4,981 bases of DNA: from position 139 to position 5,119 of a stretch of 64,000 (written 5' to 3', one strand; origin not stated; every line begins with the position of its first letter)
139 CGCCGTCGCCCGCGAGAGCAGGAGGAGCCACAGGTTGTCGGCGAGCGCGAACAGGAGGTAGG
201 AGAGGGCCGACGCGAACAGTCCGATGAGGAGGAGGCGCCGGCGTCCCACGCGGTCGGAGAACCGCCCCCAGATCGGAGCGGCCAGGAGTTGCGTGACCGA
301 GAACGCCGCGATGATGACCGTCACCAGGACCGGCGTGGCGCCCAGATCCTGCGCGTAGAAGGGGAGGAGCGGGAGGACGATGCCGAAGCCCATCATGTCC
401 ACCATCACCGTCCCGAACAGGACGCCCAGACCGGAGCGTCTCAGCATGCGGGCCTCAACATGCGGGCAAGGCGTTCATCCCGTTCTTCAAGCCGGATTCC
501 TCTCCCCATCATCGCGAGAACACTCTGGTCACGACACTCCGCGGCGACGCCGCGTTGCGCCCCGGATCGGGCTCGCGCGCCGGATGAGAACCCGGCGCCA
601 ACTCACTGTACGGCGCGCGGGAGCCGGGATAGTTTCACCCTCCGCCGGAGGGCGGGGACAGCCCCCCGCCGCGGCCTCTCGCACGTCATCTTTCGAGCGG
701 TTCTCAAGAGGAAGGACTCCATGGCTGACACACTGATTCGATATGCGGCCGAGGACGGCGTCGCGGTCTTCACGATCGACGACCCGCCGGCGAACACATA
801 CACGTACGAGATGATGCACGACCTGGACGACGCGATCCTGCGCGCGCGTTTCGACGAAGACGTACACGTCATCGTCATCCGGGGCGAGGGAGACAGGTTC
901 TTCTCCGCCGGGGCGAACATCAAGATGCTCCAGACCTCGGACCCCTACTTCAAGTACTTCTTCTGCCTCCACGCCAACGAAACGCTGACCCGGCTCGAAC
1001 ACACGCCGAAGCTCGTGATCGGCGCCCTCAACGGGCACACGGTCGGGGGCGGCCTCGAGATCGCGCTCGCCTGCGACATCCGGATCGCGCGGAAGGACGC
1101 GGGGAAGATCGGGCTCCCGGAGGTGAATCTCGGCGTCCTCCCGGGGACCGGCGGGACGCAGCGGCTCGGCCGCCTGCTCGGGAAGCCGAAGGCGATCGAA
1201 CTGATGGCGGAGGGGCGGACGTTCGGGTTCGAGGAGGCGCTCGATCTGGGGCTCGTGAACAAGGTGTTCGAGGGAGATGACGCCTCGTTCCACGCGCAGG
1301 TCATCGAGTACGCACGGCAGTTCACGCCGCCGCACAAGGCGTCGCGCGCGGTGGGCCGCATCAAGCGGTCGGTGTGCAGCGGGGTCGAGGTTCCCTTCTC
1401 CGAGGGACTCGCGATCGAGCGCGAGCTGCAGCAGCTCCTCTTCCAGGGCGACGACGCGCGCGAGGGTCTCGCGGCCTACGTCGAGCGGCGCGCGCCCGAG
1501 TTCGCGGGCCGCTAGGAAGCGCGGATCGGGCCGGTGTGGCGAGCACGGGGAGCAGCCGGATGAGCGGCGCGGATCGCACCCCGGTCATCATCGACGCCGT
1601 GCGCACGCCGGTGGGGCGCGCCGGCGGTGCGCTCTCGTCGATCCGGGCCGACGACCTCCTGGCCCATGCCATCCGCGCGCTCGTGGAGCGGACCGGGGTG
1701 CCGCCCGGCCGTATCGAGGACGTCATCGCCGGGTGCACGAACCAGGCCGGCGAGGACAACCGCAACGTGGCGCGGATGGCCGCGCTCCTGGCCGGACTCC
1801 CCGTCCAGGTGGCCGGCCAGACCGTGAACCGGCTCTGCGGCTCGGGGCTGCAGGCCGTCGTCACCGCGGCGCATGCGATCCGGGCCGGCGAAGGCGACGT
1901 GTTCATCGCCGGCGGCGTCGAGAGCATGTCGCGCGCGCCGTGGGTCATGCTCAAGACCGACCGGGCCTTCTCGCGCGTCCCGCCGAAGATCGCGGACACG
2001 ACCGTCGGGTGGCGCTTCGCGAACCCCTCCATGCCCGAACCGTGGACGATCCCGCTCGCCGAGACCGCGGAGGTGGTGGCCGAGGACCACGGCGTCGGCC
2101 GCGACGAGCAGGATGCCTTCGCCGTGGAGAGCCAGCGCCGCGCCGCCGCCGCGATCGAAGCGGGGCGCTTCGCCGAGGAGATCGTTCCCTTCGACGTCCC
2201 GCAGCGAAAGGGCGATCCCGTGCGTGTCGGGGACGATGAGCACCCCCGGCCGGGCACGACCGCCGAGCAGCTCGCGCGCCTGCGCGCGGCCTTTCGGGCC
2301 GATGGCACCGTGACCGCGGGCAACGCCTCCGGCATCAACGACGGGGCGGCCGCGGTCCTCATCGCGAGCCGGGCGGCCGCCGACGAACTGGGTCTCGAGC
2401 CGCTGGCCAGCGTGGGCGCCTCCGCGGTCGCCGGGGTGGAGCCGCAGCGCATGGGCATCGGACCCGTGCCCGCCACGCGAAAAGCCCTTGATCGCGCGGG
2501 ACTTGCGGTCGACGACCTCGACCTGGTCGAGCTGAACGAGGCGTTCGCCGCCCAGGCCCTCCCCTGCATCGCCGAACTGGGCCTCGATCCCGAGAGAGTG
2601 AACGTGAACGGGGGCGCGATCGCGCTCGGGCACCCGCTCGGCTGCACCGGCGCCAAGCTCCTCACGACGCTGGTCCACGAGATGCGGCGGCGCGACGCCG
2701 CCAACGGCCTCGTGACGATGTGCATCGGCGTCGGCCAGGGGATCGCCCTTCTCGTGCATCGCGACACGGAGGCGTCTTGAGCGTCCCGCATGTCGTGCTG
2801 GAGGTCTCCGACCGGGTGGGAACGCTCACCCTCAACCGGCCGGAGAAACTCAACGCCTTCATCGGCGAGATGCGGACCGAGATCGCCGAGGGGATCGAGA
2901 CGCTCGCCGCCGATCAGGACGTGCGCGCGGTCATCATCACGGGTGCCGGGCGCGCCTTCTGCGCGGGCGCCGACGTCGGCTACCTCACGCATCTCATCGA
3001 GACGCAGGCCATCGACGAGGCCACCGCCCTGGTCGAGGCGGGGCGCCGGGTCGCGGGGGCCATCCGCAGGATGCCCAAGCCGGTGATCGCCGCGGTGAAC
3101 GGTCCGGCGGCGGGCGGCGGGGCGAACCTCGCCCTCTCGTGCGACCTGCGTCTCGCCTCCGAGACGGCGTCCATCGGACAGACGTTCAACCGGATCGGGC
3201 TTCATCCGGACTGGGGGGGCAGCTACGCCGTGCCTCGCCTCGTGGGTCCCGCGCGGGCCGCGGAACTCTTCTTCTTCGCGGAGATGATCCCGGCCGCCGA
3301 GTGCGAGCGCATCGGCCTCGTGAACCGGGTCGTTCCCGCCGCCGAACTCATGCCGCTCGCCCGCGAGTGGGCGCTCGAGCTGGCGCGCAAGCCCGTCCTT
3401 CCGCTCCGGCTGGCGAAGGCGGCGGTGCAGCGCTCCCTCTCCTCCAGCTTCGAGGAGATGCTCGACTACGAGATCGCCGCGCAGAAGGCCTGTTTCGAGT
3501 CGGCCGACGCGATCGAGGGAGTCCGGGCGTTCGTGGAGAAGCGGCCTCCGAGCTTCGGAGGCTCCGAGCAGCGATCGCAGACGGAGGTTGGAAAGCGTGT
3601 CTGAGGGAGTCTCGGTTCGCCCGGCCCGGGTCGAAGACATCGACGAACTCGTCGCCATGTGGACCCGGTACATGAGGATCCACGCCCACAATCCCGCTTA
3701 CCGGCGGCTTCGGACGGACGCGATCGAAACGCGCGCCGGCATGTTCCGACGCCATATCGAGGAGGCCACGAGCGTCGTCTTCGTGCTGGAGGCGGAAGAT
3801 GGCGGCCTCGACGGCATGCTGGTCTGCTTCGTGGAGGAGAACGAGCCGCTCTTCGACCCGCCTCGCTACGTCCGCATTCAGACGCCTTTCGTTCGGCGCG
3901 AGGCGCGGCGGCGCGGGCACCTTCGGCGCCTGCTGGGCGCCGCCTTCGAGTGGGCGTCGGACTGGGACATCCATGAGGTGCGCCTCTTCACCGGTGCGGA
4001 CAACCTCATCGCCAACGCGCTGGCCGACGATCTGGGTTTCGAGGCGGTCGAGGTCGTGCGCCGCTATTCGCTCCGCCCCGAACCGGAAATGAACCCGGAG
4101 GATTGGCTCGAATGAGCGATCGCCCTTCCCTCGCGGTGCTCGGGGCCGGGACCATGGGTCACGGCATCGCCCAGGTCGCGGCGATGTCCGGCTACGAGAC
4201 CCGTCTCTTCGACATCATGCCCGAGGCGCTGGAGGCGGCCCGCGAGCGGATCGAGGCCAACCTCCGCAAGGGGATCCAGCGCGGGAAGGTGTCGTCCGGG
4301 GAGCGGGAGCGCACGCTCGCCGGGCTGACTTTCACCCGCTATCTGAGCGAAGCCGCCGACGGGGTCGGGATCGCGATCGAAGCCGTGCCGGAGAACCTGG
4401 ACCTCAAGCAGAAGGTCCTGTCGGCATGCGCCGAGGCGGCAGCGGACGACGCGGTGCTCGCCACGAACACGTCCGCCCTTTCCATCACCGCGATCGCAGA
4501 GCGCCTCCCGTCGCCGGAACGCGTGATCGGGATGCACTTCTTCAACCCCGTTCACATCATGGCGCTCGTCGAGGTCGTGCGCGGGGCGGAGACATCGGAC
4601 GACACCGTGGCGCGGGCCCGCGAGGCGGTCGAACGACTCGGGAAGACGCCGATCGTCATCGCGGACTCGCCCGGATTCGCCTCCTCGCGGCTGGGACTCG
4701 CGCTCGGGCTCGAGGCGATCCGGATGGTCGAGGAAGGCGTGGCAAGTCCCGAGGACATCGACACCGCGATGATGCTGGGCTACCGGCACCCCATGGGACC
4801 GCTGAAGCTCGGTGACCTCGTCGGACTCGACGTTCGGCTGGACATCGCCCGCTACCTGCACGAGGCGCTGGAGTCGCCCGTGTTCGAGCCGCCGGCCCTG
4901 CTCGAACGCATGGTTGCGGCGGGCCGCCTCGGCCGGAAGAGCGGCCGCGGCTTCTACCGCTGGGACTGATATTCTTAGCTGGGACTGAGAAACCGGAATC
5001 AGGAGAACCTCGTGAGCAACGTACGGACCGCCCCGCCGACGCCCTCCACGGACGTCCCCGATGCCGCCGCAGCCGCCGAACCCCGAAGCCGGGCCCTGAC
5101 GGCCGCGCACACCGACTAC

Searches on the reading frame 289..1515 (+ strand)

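Call 7: search_protein_families(library=pfam, proteins=[window:289-1515:+], max_evalue=0.001)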
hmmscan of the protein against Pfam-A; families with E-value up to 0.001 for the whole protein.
window:289-1515:+ (408 aa): 2 families
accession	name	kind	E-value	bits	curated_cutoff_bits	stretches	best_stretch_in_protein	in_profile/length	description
PF00378.25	ECH_1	-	2.8e-51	174.7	27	1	155-407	3-250/251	Enoyl-CoA hydratase/isomerase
PF16113.10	ECH_2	-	4.1e-20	73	27.2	1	164-332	7-177/335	Enoyl-CoA hydratase/isomerase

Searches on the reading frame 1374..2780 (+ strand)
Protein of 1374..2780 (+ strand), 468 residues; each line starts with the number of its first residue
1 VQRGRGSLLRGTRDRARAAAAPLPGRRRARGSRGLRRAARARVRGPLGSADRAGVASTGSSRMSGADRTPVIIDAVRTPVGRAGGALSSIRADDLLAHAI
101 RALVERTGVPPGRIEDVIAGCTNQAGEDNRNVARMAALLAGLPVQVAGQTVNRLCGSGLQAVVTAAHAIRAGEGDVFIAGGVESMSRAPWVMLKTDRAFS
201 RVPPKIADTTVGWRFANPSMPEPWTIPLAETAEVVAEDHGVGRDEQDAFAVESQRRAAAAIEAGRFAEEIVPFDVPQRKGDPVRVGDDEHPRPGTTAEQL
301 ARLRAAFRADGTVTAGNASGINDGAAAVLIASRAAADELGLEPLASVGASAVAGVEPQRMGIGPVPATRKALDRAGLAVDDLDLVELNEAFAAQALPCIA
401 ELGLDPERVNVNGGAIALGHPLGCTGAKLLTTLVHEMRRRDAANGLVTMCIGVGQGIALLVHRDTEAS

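Call 7: search_protein_families(library=pfam, proteins=[window:1374-2780:+], max_evalue=0.001)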
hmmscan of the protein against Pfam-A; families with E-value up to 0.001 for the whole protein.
window:1374-2780:+ (468 aa): 4 families
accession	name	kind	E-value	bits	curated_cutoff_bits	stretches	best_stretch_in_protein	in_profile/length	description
PF00108.29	Thiolase_N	-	3.9e-82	275.9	26.4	1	71-333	2-259/260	Thiolase, N-terminal domain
PF02803.24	Thiolase_C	-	1.8e-49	166.9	27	1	342-462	2-122/123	Thiolase, C-terminal domain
PF00109.32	ketoacyl-synt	-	4.6e-05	23.6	20.8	1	150-194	169-214/252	Beta-ketoacyl synthase, N-terminal domain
PF22691.2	Thiolase_C_1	-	0.00019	21.7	28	0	367-404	23-60/144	Thiolase C-terminal domain-like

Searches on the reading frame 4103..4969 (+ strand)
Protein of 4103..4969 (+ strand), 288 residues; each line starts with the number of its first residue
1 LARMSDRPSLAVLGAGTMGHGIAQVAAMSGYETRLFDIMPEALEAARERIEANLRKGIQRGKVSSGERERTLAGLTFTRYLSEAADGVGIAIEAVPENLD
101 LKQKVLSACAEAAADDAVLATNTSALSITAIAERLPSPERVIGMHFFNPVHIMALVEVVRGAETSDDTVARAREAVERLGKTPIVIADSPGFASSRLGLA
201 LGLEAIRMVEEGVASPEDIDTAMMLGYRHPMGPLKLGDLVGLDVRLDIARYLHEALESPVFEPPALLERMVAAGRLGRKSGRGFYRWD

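Call 7: search_protein_families(library=pfam, proteins=[window:4103-4969:+], max_evalue=0.001)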
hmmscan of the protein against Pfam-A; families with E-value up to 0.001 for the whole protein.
window:4103-4969:+ (288 aa): 2 families
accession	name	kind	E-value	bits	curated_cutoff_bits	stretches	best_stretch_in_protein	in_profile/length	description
PF02737.24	3HCDH_N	-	1.4e-62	211.3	22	1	10-188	2-179/180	3-hydroxyacyl-CoA dehydrogenase, NAD binding domain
PF00725.27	3HCDH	-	7.4e-33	113.4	22.1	1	191-287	1-97/97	3-hydroxyacyl-CoA dehydrogenase, C-terminal domain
